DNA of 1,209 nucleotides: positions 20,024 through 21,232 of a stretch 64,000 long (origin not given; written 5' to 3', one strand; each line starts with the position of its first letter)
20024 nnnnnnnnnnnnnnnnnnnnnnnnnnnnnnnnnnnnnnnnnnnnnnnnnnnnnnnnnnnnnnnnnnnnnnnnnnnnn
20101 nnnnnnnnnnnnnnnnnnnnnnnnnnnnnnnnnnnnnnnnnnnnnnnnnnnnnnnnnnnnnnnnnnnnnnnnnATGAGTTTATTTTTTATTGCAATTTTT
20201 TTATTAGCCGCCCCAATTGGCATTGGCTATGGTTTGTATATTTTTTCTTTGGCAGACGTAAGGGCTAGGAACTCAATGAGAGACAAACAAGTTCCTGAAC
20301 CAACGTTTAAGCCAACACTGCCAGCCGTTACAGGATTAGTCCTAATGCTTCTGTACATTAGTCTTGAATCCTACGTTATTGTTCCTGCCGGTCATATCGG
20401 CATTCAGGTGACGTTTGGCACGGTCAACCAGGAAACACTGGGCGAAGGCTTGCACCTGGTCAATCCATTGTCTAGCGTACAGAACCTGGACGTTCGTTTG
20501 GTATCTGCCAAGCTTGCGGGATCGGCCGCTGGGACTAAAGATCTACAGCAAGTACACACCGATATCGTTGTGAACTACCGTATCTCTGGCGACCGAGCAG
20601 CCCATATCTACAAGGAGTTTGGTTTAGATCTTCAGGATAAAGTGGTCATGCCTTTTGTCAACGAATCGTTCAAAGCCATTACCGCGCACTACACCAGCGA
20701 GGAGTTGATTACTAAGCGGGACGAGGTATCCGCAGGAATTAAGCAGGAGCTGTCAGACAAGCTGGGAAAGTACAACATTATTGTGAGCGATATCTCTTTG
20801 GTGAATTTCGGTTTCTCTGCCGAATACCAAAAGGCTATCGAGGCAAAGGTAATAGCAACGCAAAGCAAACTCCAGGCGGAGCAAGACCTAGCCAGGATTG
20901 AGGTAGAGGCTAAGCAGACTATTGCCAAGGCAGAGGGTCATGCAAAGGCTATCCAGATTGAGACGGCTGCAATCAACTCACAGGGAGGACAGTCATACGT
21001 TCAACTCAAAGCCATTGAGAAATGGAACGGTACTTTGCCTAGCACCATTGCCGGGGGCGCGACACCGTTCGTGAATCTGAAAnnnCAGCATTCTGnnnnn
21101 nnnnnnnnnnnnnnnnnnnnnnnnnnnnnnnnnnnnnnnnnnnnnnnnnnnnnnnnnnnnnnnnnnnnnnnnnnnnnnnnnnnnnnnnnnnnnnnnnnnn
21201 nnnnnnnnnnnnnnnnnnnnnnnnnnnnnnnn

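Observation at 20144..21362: SPFH/prohibitin gene coupled to a 30-aa membrane peptide and a KGG-motif basic protein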

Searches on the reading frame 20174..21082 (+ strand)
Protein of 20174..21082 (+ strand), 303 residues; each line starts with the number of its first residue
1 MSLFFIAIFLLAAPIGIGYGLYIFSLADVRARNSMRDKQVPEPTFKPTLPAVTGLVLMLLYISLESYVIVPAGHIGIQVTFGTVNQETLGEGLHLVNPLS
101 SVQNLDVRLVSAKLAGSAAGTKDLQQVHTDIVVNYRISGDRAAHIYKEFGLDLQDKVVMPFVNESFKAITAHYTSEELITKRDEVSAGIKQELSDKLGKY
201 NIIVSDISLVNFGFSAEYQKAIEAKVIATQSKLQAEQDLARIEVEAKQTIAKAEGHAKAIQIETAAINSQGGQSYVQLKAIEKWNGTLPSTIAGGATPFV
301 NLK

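Call 3: search_protein_families(library=pfam, proteins=[window:20174-21082:+], max_evalue=0.01)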
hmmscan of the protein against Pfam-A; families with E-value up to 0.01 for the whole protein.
window:20174-21082:+ (303 aa): 1 family
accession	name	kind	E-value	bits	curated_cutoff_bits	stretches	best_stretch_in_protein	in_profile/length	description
PF01145.31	Band_7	-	2.4e-32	112.9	23.6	1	69-243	2-175/176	SPFH domain / Band 7 family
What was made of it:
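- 20174..21085 (+): SPFH/Band_7, prohibitin-like membrane protein of 303 aa, an optional cassette. The mechanical ORF starts at GTG 20144. Pfam Band_7 2.4e-32 (call 3).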

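Call 4: search_protein_families(library=phrogs, proteins=[window:20174-21082:+], max_evalue=0.01)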
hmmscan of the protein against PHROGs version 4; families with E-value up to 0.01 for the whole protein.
window:20174-21082:+ (303 aa): 2 families
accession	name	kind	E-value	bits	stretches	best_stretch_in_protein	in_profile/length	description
phrog_200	-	other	2.2e-51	176.1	1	17-302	57-359/379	lipoprotein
phrog_38808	-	unknown function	4.9e-08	34.2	1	251-303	17-68/68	-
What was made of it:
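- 20174..21085 (+): PHROG_200 2.2e-51 (call 4).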

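Call 6: search_dna_similar(query=window:20174-21082:+, collection=phages, mode=protein, max_rows=30)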
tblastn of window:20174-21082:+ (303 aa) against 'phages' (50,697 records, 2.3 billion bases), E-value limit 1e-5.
Records with a match: 1123; places in all: 1123; records where one place covers at least 80% of the query: 431.
Best place of each record, by identity: 60-80% 1; <60% 1122.
By first word of the organism name: Staphylococcus 272; Salmonella 265; Escherichia 156; Pseudomonas 70; Bacillus 46; Burkholderia 31; Enterococcus 30; Caulobacter 26; Klebsiella 18; Bacteriophage 16; and 49 more.
By host as written in the record: - 141; Staphylococcus aureus 83; Escherichia coli 58; Salmonella enterica subsp. enterica serovar Enteritidis PT1 37; Staphylococcus sp. 33; Salmonella sp. 25; Salmonella enterica 22; Pseudomonas aeruginosa 21; and 302 more.
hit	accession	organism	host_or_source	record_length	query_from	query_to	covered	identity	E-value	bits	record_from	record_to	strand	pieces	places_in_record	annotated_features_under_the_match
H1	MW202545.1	Caudoviricetes sp.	Manatee Spring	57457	1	302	100%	62.7%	3e-124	396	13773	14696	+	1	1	lysogenization k protein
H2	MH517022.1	Acinetobacter phage SH-Ab 15599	Acinetobacter baumannii 15599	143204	51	303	83%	40.8%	2e-45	169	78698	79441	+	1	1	putative protease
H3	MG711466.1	Faecalibacterium phage FP_Toutatis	Faecalibacterium prausnitzii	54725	1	301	99%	33.2%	1e-33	135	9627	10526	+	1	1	membrane protein, stomatin/prohibitin domain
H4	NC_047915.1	Faecalibacterium phage FP_Toutatis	Faecalibacterium prausnitzii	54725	1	301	99%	33.2%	1e-33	135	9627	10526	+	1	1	prohibitin family protein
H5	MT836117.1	Bacteriophage sp.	human fecal samples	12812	1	301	99%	33.2%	2e-33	135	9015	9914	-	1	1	record has no annotation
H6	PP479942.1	Faecalibacterium phage Lelie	Faecalibacterium sp. L2-61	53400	1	301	99%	32.3%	4e-33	134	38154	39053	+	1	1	hypothetical protein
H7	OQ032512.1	Acinetobacter phage nACB2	Acinetobacter halotolerans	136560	67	302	78%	41.0%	8e-51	185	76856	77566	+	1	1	protease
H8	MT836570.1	Bacteriophage sp.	human fecal samples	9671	66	295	76%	41.6%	3e-47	175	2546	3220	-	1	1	record has no annotation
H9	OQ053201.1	Burkholderia phage CSP3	Burkholderia contaminans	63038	67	302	78%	37.9%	6e-50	182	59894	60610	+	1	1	prohibitin family protein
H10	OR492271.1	Fusobacterium phage phiFN37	Fusobacterium necrophorum subsp. ...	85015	52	302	83%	31.3%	3e-24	108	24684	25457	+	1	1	prohibitin family protein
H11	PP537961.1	Streptomyces phage Francob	Streptomyces viridochromogenes DSM40736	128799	3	299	98%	25.9%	4e-12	72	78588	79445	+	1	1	135: membrane protein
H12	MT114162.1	Streptomyces phage Moab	Streptomyces griseofuscus ATCC 23916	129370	3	299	98%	25.9%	2e-11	71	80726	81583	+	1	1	136: band-7-like membrane protein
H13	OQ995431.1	Streptomyces phage Patelgo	Streptomyces mirabilis NRRL B-2400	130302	3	299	98%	25.9%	5e-11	69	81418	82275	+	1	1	139: band-7-like membrane protein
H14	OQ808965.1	Fusobacterium phage vB_FnuS_FNU3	Fusobacterium nucleatum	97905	54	302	82%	30.7%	6e-22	101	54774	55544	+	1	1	putative prohibitin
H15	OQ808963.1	Fusobacterium phage vB_FnuS_FNU2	Fusobacterium nucleatum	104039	54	302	82%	30.7%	6e-22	101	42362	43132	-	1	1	putative prohibitin family protein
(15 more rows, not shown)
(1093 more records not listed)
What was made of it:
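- Closest known: Prohibitin-family SPFH proteins. Same: Homologues are annotated in 1123 phage records (call 6).
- SPFH genes occur in 1123 phage records (call 6).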

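Call 8: get_annotated_region(hit=H1, flank=4000)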
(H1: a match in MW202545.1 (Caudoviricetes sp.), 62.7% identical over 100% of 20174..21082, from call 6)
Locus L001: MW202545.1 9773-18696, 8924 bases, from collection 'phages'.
description: Siphoviridae sp. isolate ctpbd312, complete genome.
organism: Caudoviricetes sp. (NCBI taxid 2832643)
taxonomy: Viruses; Duplodnaviria; Heunggongvirae; Uroviricota; Caudoviricetes
host: -; source: Manatee Spring; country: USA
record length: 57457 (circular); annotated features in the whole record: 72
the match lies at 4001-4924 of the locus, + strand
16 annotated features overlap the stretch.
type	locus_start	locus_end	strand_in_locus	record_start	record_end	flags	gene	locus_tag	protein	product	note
CDS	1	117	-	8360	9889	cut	-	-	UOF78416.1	type I site specific restriction modification protein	-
CDS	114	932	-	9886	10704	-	-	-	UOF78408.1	parB-like nuclease domain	-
CDS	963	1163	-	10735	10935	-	-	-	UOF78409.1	putative antitoxin of bacterial toxin-antitoxin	-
CDS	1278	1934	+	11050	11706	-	-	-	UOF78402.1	phage associated protein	-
CDS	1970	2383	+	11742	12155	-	-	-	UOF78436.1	restriction endonuclease paci restriction endonuclease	-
CDS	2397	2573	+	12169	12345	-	-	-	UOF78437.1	hypothetical protein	-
CDS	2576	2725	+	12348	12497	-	-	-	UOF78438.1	hypothetical protein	-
CDS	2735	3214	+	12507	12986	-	-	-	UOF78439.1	hypothetical protein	-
CDS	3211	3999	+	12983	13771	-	-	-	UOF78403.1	putative nuclease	-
CDS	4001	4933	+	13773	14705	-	-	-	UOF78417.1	lysogenization k protein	-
CDS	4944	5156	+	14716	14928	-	-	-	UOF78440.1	hypothetical protein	-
CDS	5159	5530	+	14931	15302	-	-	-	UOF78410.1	sf6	-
CDS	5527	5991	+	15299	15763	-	-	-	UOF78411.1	hypothetical protein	-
CDS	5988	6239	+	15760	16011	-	-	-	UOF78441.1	hypothetical protein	-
CDS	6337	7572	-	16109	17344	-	-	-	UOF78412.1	transglycosylase slt domain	-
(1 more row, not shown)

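Call 9: get_annotated_region(hit=H2, flank=2500)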
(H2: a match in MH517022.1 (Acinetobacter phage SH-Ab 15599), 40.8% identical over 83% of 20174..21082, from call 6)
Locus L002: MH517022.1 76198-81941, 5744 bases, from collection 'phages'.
description: Acinetobacter phage SH-Ab 15599, complete genome.
organism: Acinetobacter phage SH-Ab 15599 (NCBI taxid 2202135)
taxonomy: Viruses; Duplodnaviria; Heunggongvirae; Uroviricota; Caudoviricetes; Ackermannviridae
host: Acinetobacter baumannii 15599; source: sewage; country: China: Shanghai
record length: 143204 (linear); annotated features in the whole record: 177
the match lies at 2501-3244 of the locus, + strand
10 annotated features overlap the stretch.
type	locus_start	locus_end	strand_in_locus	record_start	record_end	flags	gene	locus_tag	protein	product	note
CDS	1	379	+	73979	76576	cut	-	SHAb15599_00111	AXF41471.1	hypothetical protein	ORF201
CDS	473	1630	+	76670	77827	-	-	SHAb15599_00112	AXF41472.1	RIIB protein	-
CDS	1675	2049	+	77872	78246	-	-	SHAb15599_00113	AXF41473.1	hypothetical protein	-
CDS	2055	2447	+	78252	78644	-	-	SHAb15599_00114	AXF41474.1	hypothetical protein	-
CDS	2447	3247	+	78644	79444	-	-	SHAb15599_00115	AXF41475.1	putative protease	similar to NP_758633.1 putative protease [Pseudomonas resinovorans]; Pfam PF01145.19 Band_7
CDS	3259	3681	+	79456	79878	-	-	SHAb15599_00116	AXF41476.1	hypothetical protein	-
CDS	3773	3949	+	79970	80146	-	-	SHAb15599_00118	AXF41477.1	hypothetical protein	-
CDS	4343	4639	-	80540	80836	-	-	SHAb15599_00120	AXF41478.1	hypothetical protein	-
CDS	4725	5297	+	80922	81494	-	-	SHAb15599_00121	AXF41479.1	hypothetical protein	-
CDS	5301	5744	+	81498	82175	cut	-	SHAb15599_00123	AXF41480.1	hypothetical protein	-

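Call 10: get_annotated_region(hit=H9, flank=2500)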
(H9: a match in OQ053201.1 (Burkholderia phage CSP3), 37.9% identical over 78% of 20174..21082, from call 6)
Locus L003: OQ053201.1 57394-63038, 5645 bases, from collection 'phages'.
description: Burkholderia phage CSP3, complete genome.
organism: Burkholderia phage CSP3 (NCBI taxid 3017166)
taxonomy: Viruses; Duplodnaviria; Heunggongvirae; Uroviricota; Caudoviricetes; Lessievirus
host: Burkholderia contaminans; source: soil; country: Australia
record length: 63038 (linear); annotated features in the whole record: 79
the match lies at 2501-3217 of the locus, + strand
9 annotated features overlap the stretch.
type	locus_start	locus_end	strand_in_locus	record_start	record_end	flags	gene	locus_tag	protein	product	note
CDS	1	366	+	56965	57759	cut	-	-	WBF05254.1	replication initator protein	-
CDS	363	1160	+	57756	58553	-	-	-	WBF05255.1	DnaC-like protein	-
CDS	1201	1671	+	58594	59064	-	-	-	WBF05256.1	palmitoyltransferase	-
CDS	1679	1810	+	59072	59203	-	-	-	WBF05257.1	hypothetical protein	-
CDS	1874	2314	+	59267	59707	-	-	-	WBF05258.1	hypothetical protein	-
CDS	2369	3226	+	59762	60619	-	-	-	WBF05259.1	prohibitin family protein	-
CDS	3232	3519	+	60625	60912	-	-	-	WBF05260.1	hypothetical protein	-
CDS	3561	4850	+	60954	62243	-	-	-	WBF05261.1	hypothetical protein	-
CDS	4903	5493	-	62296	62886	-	-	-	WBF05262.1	hypothetical protein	-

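Call 12: find_related_loci(query=window:20174-21082:+, collection=viral_contigs, flank=3000)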
Query window:20174-21082:+ (303 aa) in viral_contigs; peptide patterns used: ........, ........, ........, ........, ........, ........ (x = any residue, [..] = any of these).
66 stretches matched a pattern; 55 encode a relative of the query (tblastn E <= 1e-3); 55 distinct loci.
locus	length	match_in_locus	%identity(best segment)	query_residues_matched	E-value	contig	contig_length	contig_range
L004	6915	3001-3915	87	1-303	7e-179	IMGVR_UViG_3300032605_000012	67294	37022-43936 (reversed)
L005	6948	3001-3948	78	1-303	3e-162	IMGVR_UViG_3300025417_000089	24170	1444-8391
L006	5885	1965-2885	68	1-303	2e-138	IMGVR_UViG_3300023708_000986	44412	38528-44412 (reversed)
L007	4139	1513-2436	65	1-303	2e-129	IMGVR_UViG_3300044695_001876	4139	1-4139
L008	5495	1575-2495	63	1-303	4e-127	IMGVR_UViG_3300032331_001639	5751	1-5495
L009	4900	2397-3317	62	1-303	1e-127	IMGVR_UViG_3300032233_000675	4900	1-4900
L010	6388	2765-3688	60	1-303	9e-126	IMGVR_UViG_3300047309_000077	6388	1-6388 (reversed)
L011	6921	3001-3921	61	1-303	6e-125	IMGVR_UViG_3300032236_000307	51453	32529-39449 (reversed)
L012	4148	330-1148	70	33-303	3e-125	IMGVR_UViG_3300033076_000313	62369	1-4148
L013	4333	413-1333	62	1-303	9e-125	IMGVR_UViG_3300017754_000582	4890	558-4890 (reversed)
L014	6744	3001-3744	69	56-303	6e-110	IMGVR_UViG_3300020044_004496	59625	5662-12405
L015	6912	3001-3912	62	8-303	3e-124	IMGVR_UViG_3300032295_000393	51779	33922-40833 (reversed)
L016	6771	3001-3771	61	46-302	2e-103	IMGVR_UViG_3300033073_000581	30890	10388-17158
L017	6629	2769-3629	57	3-295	4e-103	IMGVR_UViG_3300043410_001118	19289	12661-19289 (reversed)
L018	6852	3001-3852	59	6-302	5e-102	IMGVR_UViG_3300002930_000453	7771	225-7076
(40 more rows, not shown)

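Call 34: search_protein_families(library=padloc, proteins=[window:20174-21082:+], max_evalue=0.01)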
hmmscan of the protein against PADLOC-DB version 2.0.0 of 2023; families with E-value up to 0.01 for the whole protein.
window:20174-21082:+ (303 aa): 0 families

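Call 35: search_protein_families(library=ncbifam, proteins=[window:20174-21082:+], max_evalue=0.01)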
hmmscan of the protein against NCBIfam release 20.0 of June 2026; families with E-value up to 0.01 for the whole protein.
window:20174-21082:+ (303 aa): 2 families
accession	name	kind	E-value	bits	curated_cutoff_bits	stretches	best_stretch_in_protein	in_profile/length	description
TIGR01933.1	hflK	equivalog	1.3e-09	37.9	159.4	1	74-266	8-196/261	FtsH protease activity modulator HflK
TIGR01932.1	hflC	equivalog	0.00017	20.5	134.4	1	55-182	9-143/318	protease modulator HflC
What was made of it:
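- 20174..21085 (+): It falls below the HflK/HflC cut-offs (call 35).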

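Call 36: search_solved_structures(query=window:20174-21082:+, max_evalue=0.001)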
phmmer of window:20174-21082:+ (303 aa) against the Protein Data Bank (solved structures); distinct sequences matched with E-value up to 0.001: 7.
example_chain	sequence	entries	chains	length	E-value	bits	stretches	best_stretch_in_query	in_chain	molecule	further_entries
9urz_D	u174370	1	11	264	8.2e-29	104.2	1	70-283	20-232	Prohibitin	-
8rrh_B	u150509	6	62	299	8.4e-29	104.1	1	61-283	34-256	Prohibitin-2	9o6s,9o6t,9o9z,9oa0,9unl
9urz_B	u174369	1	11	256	2.2e-26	96.2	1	80-284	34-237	Prohibitin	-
8rrh_A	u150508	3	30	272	1.3e-21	80.6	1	70-282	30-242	Prohibitin 1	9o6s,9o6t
9unl_E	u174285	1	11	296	1.7e-21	80.2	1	70-282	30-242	Prohibitin 1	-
9o9z_A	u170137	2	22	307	1.8e-21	80.1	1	69-282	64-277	Prohibitin 1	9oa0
8j4i_A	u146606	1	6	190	1.6e-17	67.1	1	61-215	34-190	Prohibitin-2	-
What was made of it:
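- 20174..21085 (+): Best solved relatives are prohibitin 1/2, 8e-29, over residues 61-283 (call 36).
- On Prohibitin subfamily: The top PDB hits are prohibitin and prohibitin-2, 8e-29, over residues 61-283 (call 36).
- Closest known: Prohibitin-family SPFH proteins. Same: The best solved relatives are prohibitin 1 and 2 (calls 3, 4, 36).
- SPFH identity: calls 3, 4, 35, 36.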

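Call 60: find_related_loci(query=window:20174-21082:+, collection=genome_contigs, flank=2500)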
Query window:20174-21082:+ (303 aa) in genome_contigs; peptide patterns used: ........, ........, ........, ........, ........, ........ (x = any residue, [..] = any of these).
600 stretches matched a pattern (row limit reached: there are more); 399 encode a relative of the query (tblastn E <= 1e-3); the best 80 are kept; 80 distinct loci.
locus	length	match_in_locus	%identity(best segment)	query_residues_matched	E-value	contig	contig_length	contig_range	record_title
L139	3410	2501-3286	68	41-303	8e-123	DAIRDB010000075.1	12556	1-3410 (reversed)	MAG TPA_asm: Gammaproteobacteria bacterium isolate CTOTU6221 NODE_1330_length_12556_cov_4.681705, whole genome shotgun s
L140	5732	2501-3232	68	58-302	2e-103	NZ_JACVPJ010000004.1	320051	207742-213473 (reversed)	Polynucleobacter sp. JS-Safj-400b-B2 NODE_4_length_320051_cov_117.85968, whole genome shotgun sequence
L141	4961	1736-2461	62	61-302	4e-103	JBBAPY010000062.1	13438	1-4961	MAG: Rhodoferax sp. isolate EUL_179 ctg62-EUL_179, whole genome shotgun sequence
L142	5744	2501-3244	47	54-302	5e-64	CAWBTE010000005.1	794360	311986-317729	MAG: uncultured proteobacterium isolate MFD04651.bin.1.26 genome assembly, contig: contig_2211, whole genome shotgun seq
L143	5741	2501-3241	45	55-302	4e-63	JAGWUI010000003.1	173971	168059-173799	MAG: Gammaproteobacteria bacterium isolate REEB393 contig-150_34, whole genome shotgun sequence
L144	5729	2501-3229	45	60-303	1e-62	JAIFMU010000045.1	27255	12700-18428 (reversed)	MAG: bacterium isolate bin_47 scaffold_1306, whole genome shotgun sequence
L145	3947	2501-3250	46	52-302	1e-62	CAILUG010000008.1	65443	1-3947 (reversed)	MAG: uncultured Gammaproteobacteria bacterium isolate Kiruna2_bin-2474 genome assembly, contig: bin-2474:08/63, whole ge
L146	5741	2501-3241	45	54-302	9e-62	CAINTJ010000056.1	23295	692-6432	MAG: uncultured Gammaproteobacteria bacterium isolate UppL6_bin-1235 genome assembly, contig: bin-1235:056/143, whole ge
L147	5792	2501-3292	42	26-303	6e-61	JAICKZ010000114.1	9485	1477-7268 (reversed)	MAG: Steroidobacteraceae bacterium isolate GZL_HY_2_bin.97 k141_2747088_length_9485_cov_9.0000, whole genome shotgun seq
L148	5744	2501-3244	42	48-302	4e-61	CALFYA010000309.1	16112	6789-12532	MAG TPA_asm: uncultured Moraxellaceae bacterium isolate SRR6231156_bin.38_CONCOCT_v1.1_MAG genome assembly, contig: ERZ6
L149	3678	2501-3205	46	66-302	9e-61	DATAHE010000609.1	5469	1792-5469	MAG TPA_asm: Steroidobacteraceae bacterium isolate SMAG_U6847 k141_3908451, whole genome shotgun sequence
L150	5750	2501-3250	42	55-302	3e-60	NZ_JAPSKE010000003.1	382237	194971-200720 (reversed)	MAG: Paenibacillus sp. isolate RH52_bin.008 NODE_14_length_382237_cov_5.285538, whole genome shotgun sequence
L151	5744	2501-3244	44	52-302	3e-60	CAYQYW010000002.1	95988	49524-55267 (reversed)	MAG TPA_asm: uncultured Candidatus Saccharibacteria bacterium isolate SRP215229_co1_7 genome assembly, contig: NODE_101_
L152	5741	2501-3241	43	55-302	3e-60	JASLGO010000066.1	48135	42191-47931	MAG: Aquirhabdus sp. isolate SHSU.bins.455 k141_1367000, whole genome shotgun sequence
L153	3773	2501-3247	42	54-302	3e-59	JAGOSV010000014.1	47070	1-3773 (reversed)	MAG: Sterolibacterium sp. isolate Gw_Eff_bin_349 Gw_Eff_1196_length_47070_cov_11.336749, whole genome shotgun sequence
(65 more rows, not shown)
